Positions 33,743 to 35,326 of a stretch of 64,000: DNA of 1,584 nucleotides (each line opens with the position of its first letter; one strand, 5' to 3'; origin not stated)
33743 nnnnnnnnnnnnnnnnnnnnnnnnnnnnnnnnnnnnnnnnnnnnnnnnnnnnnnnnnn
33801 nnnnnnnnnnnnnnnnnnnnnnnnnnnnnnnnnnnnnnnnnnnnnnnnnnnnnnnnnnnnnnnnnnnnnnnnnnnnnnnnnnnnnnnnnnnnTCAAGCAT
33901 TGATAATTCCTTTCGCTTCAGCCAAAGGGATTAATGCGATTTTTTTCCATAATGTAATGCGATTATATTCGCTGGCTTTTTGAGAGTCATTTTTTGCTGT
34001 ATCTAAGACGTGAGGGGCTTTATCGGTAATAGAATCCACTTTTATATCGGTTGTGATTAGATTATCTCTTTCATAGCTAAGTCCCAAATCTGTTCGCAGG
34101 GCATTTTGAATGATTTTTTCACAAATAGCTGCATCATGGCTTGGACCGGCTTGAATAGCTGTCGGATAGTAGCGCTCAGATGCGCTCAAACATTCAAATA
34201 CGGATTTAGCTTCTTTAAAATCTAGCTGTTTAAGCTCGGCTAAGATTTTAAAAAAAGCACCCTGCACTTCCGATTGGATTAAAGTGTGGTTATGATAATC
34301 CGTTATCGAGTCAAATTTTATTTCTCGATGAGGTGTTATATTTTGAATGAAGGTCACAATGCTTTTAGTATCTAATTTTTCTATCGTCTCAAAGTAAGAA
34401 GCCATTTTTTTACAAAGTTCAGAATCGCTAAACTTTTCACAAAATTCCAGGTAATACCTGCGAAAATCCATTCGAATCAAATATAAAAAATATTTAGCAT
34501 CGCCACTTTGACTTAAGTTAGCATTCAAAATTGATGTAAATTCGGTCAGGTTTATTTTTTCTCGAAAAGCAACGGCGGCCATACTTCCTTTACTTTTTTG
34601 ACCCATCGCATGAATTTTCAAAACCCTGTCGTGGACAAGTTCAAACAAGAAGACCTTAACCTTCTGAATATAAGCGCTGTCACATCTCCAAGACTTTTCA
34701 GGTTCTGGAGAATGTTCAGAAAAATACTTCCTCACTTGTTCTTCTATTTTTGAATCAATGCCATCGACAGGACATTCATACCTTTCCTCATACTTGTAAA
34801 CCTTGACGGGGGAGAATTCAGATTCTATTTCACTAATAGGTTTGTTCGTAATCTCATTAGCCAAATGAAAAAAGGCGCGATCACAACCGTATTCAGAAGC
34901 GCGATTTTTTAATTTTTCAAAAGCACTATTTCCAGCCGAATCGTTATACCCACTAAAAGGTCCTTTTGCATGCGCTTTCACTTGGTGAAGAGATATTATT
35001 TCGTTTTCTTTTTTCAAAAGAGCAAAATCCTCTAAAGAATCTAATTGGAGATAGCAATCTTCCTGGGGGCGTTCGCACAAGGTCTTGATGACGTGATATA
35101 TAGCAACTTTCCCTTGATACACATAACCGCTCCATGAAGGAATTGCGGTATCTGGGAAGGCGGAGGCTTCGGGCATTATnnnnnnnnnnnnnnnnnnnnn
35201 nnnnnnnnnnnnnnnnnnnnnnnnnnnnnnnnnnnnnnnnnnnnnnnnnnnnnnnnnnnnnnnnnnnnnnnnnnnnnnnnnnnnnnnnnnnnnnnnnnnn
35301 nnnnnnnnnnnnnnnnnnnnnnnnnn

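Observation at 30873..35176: Lamassu-like (ABC-3C-type) three-gene module: Cap4-nuclease effector, small protein and SMC/Rad50-like ATPase with a CPxC hook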

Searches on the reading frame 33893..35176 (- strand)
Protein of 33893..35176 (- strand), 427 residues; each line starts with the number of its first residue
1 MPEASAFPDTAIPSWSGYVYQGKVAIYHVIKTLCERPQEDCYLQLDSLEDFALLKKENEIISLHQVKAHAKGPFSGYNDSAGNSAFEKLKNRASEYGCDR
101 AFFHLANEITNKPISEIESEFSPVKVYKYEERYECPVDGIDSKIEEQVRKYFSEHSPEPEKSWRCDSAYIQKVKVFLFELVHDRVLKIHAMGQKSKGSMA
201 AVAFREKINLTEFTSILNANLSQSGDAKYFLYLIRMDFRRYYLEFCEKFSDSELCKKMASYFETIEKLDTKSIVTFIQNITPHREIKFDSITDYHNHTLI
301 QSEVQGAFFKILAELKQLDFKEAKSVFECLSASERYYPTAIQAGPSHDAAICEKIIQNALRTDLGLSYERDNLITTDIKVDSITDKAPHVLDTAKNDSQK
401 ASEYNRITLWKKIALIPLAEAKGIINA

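Call 3: search_protein_families(library=padloc, proteins=[window:33893-35176:-], max_evalue=0.01)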
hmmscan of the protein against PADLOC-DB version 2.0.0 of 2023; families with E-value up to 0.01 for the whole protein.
window:33893-35176:- (427 aa): 1 family
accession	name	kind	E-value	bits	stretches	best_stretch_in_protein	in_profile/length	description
PDLC03848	LmuA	-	4.9e-25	87.7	1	9-376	6-351/373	-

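Call 4: search_protein_families(library=pfam, proteins=[window:33893-35176:-], max_evalue=0.01)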
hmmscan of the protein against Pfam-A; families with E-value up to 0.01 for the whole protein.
window:33893-35176:- (427 aa): 1 family
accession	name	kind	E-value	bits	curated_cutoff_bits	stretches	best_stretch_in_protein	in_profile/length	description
PF20276.3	CTD1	-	1.3e-43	149.7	25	1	124-378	1-243/243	C-terminal domain 1 of the ABC-three component (ABC-3C) systems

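Call 5: search_protein_families(library=ncbifam, proteins=[window:33893-35176:-], max_evalue=0.01)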
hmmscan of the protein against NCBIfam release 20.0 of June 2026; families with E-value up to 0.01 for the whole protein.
window:33893-35176:- (427 aa): 0 families

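Call 10: search_solved_structures(query=window:33893-35176:-, max_evalue=1, show_alignments=2)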
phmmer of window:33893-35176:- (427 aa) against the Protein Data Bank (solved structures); distinct sequences matched with E-value up to 1: 4.
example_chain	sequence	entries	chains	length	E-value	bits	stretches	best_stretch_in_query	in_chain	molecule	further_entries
7wmp_A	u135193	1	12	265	0.26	13.4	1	40-96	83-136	Nozzle protein gp25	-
2gi3_A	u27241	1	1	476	0.46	12.5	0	233-290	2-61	Glutamyl-tRNA(Gln) amidotransferase subunit A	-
3al0_A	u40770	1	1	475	0.61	12.1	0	234-290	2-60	Glutamyl-tRNA(Gln) amidotransferase subunit A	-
7r81_T2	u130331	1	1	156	0.73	11.9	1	204-284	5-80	40S ribosomal protein S18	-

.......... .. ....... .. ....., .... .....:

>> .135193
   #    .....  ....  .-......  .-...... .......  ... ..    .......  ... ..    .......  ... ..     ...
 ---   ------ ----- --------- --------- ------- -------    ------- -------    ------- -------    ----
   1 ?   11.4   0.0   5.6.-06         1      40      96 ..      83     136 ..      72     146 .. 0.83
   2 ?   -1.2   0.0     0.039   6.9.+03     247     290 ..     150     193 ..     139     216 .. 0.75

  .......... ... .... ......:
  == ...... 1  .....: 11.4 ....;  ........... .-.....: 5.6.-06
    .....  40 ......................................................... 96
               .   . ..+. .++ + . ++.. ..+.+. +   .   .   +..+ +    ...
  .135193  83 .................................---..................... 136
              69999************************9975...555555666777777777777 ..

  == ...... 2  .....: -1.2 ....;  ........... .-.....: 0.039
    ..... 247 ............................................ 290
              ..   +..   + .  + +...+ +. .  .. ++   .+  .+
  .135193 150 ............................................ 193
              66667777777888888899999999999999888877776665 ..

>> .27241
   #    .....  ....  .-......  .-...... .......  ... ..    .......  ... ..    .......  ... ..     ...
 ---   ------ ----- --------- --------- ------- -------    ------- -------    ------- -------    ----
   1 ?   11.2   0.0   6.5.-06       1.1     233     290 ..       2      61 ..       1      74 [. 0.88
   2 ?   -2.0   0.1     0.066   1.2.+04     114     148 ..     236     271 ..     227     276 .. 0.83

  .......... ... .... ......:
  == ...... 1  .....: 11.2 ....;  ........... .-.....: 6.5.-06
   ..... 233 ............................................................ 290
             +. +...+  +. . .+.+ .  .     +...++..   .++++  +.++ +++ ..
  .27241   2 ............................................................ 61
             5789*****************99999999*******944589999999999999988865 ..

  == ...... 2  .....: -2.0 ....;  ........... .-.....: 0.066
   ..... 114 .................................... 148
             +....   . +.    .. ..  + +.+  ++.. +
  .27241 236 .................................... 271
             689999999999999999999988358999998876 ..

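Call 14: find_homologous_proteins(query=window:33893-35176:-)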
Query window:33893-35176:- (427 aa): 126 proteins with E <= 0.001 among 3207 candidates; the best 120 are listed.
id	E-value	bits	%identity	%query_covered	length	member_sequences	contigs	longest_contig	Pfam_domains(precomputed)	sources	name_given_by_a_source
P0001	2.2e-285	964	100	100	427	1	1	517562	PF20276.4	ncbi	-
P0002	4.1e-254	861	89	100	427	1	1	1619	PF20276.4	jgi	-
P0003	2.6e-132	460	50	99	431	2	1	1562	PF20276.4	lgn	-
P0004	2.3e-118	414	49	99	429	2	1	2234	PF20276.4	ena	-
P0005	4.0e-113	396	45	100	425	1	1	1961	PF20276.4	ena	-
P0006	1.4e-111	391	46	100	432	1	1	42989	PF20276.4,PF14130.13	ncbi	-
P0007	3.1e-111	390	45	99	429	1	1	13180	PF20276.4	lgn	-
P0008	2.9e-101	357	41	100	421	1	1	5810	PF20276.4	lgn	-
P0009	1.2e-100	355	42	100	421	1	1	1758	PF20276.4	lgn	-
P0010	3.4e-91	324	43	99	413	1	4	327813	PF20276.4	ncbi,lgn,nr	ncbi:MAG: hypothetical protein PHE67_03530 [Campylobacterales bacterium]|nr:hypothetical protein [Ca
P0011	7.3e-88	313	43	99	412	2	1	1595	PF20276.4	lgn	-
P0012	3.6e-87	311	43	100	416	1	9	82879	PF20276.4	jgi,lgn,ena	jgi:hypothetical protein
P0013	5.9e-87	310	41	99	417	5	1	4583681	PF20276.4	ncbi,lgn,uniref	ncbi:ABC-three component system protein [Maridesulfovibrio sp.]|uniref:ABC-three component system pr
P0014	6.6e-86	307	42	100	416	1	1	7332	PF20276.4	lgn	-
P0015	5.2e-84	301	41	100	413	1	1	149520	PF20276.4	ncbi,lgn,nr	ncbi:MAG: hypothetical protein PHN18_10595 [Sulfurospirillaceae bacterium]|nr:hypothetical protein [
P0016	2.7e-82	295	41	98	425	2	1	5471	PF20276.4,PF14130.13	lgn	-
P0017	2.7e-82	295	39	100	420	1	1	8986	PF20276.4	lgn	-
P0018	8.0e-82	293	40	100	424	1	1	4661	PF20276.4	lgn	-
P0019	3.9e-81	291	39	98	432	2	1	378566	PF20276.4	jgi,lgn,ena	-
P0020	2.3e-80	289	40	100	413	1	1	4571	PF20276.4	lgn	-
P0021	4.5e-79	284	38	98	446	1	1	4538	PF20276.4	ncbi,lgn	-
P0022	1.0e-78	283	39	99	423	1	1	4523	PF20276.4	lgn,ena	-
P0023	1.5e-78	283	40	99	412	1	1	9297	PF20276.4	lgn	-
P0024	2.2e-78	282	40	98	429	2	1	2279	PF20276.4,PF14130.13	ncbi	-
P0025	4.0e-78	281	38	98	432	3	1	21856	PF20276.4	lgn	-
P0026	5.0e-78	281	38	100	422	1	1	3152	PF20276.4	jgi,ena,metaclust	metaclust:\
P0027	5.8e-77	277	39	99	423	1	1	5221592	PF20276.4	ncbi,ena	-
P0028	3.7e-76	275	38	98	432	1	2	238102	PF20276.4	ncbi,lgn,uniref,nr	ncbi:hypothetical protein B0A67_03395 [Flavobacterium aquidurense]|uniref:ABC-three component system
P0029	1.3e-74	270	39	100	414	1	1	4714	PF20276.4,PF14130.13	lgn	-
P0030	1.6e-74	269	38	99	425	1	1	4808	PF20276.4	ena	-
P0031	3.3e-74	268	36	100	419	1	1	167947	PF20276.4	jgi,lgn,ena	-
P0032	3.9e-74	268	38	98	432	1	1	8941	PF20276.4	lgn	-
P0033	5.6e-73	264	37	100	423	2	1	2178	PF20276.4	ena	-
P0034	1.5e-71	260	36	98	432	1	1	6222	PF20276.4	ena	-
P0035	2.4e-71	259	37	97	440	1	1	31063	PF20276.4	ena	-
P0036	2.8e-71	259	37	97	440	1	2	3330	PF20276.4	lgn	-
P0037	6.8e-71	257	36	98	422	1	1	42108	PF20276.4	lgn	-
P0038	1.4e-70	256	36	98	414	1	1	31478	PF20276.4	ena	-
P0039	1.5e-67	246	37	98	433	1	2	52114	PF20276.4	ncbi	-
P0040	8.7e-67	244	37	97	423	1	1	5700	PF20276.4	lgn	-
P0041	1.3e-66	243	36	97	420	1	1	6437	PF20276.4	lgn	-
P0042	1.6e-66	243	36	97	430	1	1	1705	PF20276.4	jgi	jgi:hypothetical protein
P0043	4.1e-66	242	32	98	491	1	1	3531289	PF20276.4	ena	-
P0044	9.1e-66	241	38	84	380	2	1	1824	PF20276.4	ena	-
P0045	2.8e-61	226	35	98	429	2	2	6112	PF20276.4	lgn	-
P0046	3.2e-60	222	34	90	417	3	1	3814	PF20276.4,PF14130.13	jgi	-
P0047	1.0e-57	214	34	98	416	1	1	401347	PF20276.4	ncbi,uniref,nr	ncbi:hypothetical protein JMN32_19595 [Fulvivirga sp. 29W222]|uniref:ABC-three component systems C-t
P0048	3.9e-57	212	32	97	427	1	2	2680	PF20276.4,PF14130.13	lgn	-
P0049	9.6e-57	211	33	98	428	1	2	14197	PF20276.4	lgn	-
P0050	1.3e-56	210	31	97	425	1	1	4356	PF20276.4,PF14130.13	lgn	-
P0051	1.4e-56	210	34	98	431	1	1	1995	PF20276.4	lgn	-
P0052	1.8e-56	210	33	98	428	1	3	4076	PF20276.4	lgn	-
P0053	3.2e-56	209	32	97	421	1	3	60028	PF20276.4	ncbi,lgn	-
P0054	5.9e-56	208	32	98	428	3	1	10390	PF20276.4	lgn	-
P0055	7.7e-56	208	32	98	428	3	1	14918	PF20276.4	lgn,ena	-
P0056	1.0e-55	207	34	97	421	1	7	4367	PF20276.4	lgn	-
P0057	1.3e-55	207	34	98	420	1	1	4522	PF20276.4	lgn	-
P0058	1.4e-55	207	32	98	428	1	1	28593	PF20276.4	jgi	jgi:hypothetical protein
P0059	2.7e-55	206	33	97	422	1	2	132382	PF20276.4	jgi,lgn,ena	-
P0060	2.7e-55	206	33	97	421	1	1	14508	PF20276.4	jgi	-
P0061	6.7e-55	205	33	97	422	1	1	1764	PF20276.4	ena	-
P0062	2.7e-54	203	33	97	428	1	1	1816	PF20276.4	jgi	jgi:hypothetical protein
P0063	4.5e-54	202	34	98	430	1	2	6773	PF20276.4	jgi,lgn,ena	-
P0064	5.2e-54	202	33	97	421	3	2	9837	PF20276.4,PF14130.13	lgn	-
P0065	7.9e-54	201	32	97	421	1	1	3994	PF20276.4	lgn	-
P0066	1.2e-53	201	32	97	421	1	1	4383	PF20276.4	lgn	-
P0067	2.1e-53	200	33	97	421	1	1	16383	PF20276.4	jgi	jgi:hypothetical protein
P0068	6.2e-53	198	32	98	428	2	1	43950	PF20276.4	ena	-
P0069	1.7e-52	197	32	97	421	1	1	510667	PF20276.4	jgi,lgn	jgi:hypothetical protein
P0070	4.2e-52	196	34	98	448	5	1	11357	PF20276.4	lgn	-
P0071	5.6e-52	195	32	98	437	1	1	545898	PF20276.4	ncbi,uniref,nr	ncbi:ABC-three component system protein [Flavobacterium humi]|uniref:ABC-three component systems C-t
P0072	6.2e-52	195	32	97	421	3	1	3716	PF20276.4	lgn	-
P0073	1.1e-51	194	32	98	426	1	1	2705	PF20276.4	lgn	-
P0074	1.6e-51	194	32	97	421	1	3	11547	PF20276.4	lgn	-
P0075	1.6e-51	194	31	97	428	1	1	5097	PF20276.4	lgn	-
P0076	5.0e-51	192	32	97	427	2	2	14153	PF20276.4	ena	-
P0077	6.3e-51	192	32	97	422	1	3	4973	PF20276.4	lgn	-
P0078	1.3e-50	191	31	98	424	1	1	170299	PF20276.4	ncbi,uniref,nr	ncbi:ABC-three component system protein [Flammeovirga aprica]|uniref:ABC-three component systems C-t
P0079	2.0e-50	190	32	96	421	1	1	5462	PF20276.4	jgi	jgi:hypothetical protein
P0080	4.1e-50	189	32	97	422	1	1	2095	PF20276.4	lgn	-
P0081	5.6e-50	189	32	98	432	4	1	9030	PF20276.4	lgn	-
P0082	5.7e-50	188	31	99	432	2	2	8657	PF20276.4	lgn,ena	-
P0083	9.7e-50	188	32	98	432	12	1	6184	PF20276.4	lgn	-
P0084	1.6e-49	187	31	98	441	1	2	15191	PF20276.4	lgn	-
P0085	2.7e-49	186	32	98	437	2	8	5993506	PF20276.4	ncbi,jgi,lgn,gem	ncbi:ABC-three component system protein [Sphingobacterium multivorum]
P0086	1.1e-48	184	32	98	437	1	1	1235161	PF20276.4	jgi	jgi:hypothetical protein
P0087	4.2e-48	182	31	98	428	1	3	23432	PF20276.4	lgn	-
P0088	5.2e-48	182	31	98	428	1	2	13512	PF20276.4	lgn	-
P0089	5.7e-48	182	32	98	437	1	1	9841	PF20276.4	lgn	-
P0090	6.1e-48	182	32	98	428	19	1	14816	PF20276.4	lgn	-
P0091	1.8e-47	180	31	98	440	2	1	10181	PF20276.4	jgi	jgi:hypothetical protein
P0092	4.5e-47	179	32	97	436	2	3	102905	PF20276.4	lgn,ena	-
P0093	7.9e-47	178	29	97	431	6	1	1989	PF20276.4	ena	-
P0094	9.3e-47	178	32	98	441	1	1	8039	PF20276.4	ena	-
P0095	1.0e-46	178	31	98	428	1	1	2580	PF20276.4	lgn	-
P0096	1.1e-46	178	31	98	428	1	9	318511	PF20276.4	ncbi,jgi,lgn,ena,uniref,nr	ncbi:hypothetical protein FQU23_008985 [Flavobacterium sp. XN-5]|jgi:hypothetical protein|uniref:ABC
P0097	1.2e-46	178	31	98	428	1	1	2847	PF20276.4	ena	-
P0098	1.6e-46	177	32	98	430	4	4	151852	PF20276.4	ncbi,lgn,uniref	ncbi:ABC-three component system protein [Chryseobacterium sp.]|uniref:ABC-three component system pro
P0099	1.2e-45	174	30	98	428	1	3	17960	PF20276.4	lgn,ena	-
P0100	2.0e-44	170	30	98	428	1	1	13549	PF20276.4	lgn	-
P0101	2.3e-44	170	30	98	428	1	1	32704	PF20276.4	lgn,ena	-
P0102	2.8e-44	170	30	98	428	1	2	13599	PF20276.4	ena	-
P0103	3.6e-44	169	30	98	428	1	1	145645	PF20276.4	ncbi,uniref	ncbi:ABC-three component system protein [Flavobacterium sp. ZS1P14]|uniref:ABC-three component syste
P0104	1.9e-42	164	29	98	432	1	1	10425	PF20276.4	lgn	-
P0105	1.1e-40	158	28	98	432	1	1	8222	PF20276.4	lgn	-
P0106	8.4e-21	92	33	55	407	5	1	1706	PF20276.4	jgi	jgi:hypothetical protein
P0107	5.0e-15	73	24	98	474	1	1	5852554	PF20276.4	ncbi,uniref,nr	ncbi:ABC-three component system protein [Paenibacillus roseipurpureus]|uniref:ABC-three component sy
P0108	3.1e-12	64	25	98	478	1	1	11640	PF20276.4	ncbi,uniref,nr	ncbi:ABC-three component system protein [Paenibacillus planticolens]|uniref:ABC-three component syst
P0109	1.1e-11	62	24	97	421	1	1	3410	PF20276.4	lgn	-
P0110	2.9e-10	58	24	97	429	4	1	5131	PF20276.4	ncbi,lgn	-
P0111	5.6e-10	57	24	97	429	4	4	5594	PF20276.4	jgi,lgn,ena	jgi:hypothetical protein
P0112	9.5e-10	56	24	97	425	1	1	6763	PF20276.4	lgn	-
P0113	2.0e-9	55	24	97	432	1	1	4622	PF20276.4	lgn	-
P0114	2.2e-9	55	24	91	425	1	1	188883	PF20276.4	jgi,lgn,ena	-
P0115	3.6e-9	54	24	97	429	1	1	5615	PF20276.4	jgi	-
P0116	1.1e-8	52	23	97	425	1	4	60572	PF20276.4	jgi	jgi:hypothetical protein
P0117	2.0e-8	52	24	89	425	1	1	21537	PF20276.4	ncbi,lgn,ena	-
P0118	2.3e-8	51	23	88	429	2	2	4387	PF20276.4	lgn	-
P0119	2.6e-8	51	24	89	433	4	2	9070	PF20276.4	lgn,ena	-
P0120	9.4e-8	49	22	97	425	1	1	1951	PF20276.4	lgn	-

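Call 18: find_encoding_contigs(protein=P0001, flank=10000, max_places=3)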
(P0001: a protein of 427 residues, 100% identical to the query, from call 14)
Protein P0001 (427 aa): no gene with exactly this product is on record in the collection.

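Call 19: find_related_loci(query=window:33893-35176:-, collection=genome_contigs, flank=10000)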
Query window:33893-35176:- (427 aa) in genome_contigs; peptide patterns used: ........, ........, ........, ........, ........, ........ (x = any residue, [..] = any of these).
35 stretches matched a pattern, but none encodes a relative of the query by tblastn (E <= 1e-3).

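Call 21: search_solved_structures(query=A1, max_evalue=1, show_alignments=3)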
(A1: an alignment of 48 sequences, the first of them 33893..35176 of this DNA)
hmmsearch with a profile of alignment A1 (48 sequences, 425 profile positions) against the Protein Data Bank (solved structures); distinct sequences matched with E-value up to 1: 3.
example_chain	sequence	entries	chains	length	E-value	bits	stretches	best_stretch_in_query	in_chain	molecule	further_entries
7smj_A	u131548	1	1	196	0.0052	18.9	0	37-74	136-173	AI-designed TIM-barrel F2N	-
7mcc_A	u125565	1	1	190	0.0089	18.1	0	38-74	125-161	AI-designed TIM-barrel F2C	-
1v61_A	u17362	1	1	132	0.99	11.4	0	12-29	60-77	Rac/Cdc42 guanine nucleotide exchange factor (GEF) 6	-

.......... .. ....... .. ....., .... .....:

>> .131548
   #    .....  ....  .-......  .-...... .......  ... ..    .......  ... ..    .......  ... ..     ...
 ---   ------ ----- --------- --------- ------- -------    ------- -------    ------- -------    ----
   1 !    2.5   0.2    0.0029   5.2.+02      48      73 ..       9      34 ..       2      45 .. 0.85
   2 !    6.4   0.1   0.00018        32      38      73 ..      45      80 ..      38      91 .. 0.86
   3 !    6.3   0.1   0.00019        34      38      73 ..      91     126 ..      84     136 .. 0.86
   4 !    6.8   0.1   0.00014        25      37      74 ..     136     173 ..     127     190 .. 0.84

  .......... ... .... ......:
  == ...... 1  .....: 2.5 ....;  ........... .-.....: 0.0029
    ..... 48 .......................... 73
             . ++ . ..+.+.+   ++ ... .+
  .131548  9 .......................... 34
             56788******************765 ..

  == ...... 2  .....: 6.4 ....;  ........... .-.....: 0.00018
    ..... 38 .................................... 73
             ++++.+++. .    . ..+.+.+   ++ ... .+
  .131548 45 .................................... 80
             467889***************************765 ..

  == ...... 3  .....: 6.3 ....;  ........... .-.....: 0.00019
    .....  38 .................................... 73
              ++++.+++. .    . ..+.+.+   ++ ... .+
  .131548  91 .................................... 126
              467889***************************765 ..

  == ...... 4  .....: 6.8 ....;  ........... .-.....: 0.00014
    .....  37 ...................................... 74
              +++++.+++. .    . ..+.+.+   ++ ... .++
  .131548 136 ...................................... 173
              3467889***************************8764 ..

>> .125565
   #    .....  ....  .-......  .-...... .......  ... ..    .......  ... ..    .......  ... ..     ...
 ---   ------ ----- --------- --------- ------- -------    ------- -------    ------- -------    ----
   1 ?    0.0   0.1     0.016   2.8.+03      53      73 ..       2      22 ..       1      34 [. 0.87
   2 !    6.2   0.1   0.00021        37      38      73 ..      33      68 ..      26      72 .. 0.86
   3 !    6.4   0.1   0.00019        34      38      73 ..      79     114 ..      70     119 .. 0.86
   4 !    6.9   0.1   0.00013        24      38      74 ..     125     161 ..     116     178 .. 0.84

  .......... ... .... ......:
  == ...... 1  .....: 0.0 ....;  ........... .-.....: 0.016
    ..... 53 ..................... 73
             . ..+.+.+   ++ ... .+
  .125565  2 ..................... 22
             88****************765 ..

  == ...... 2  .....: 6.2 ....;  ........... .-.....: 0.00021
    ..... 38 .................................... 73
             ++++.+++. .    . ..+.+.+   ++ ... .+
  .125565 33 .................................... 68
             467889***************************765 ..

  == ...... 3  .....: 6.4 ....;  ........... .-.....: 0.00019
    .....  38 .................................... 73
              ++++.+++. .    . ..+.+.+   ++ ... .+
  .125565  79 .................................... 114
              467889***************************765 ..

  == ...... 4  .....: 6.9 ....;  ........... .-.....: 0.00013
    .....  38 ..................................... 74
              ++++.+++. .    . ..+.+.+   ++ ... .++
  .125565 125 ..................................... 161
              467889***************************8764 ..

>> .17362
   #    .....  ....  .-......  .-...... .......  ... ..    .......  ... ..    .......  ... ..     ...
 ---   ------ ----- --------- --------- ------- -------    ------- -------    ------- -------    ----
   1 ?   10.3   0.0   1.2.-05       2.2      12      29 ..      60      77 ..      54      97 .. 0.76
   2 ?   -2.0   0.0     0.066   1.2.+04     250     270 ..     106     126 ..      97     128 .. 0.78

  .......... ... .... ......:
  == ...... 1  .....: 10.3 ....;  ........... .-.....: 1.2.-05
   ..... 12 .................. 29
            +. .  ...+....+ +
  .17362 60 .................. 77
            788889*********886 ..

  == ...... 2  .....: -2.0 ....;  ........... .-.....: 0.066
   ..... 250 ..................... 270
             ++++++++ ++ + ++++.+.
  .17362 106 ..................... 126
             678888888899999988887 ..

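Call 22: search_protein_families(library=pfam, alignment_id=A1, max_evalue=0.01)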
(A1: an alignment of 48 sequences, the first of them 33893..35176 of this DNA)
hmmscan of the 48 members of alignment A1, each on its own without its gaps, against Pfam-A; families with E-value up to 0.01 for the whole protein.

A. member 1, window:33893-35176:- (427 aa): 1 family
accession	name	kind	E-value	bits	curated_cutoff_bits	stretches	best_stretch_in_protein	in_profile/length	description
PF20276.3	CTD1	-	1.3e-43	149.7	25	1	124-378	1-243/243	C-terminal domain 1 of the ABC-three component (ABC-3C) systems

B. families by the number of members that match (of 48 scanned): 4 families
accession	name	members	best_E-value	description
PF20276.3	CTD1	48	6.8e-52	C-terminal domain 1 of the ABC-three component (ABC-3C) systems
PF14130.12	Cap4_nuclease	24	6.5e-07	Cap4, dsDNA endonuclease domain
PF00373.23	FERM_M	1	0.0015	FERM central domain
PF25703.1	AcrF31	1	0.0061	Anti-CRISPR protein F31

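Call 27: find_encoding_contigs(protein=P0006, flank=8000, max_places=2)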
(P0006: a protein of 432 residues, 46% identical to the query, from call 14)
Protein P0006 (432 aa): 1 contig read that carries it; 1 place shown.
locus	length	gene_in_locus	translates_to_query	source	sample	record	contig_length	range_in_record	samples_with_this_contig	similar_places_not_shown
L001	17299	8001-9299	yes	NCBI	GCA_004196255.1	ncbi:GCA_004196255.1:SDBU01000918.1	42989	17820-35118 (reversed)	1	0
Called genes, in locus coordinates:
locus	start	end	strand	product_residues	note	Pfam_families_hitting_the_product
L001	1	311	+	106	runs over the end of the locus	-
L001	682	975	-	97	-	-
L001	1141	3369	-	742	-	-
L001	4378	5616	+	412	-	-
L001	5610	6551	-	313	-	PF06739:SBBP (faint), PF25021:TEN_NHL (faint), PF08450:SGL (faint), PF01436:NHL, PF17170:DUF5128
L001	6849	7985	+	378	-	PF09903:DUF2130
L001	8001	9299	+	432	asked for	PF14130:Cap4_nuclease (faint), PF20276:CTD1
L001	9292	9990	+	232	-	PF20289:MComp1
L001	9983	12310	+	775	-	PF02463:SMC_N, PF13476:AAA_23, PF13304:AAA_21 (faint)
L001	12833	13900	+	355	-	PF00145:DNA_methylase, PF09445:Methyltransf_15 (weak)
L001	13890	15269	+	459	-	PF11564:BpuJI_N, PF13020:NOV_C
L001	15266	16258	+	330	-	PF00145:DNA_methylase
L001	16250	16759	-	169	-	PF03852:Vsr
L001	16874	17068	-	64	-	-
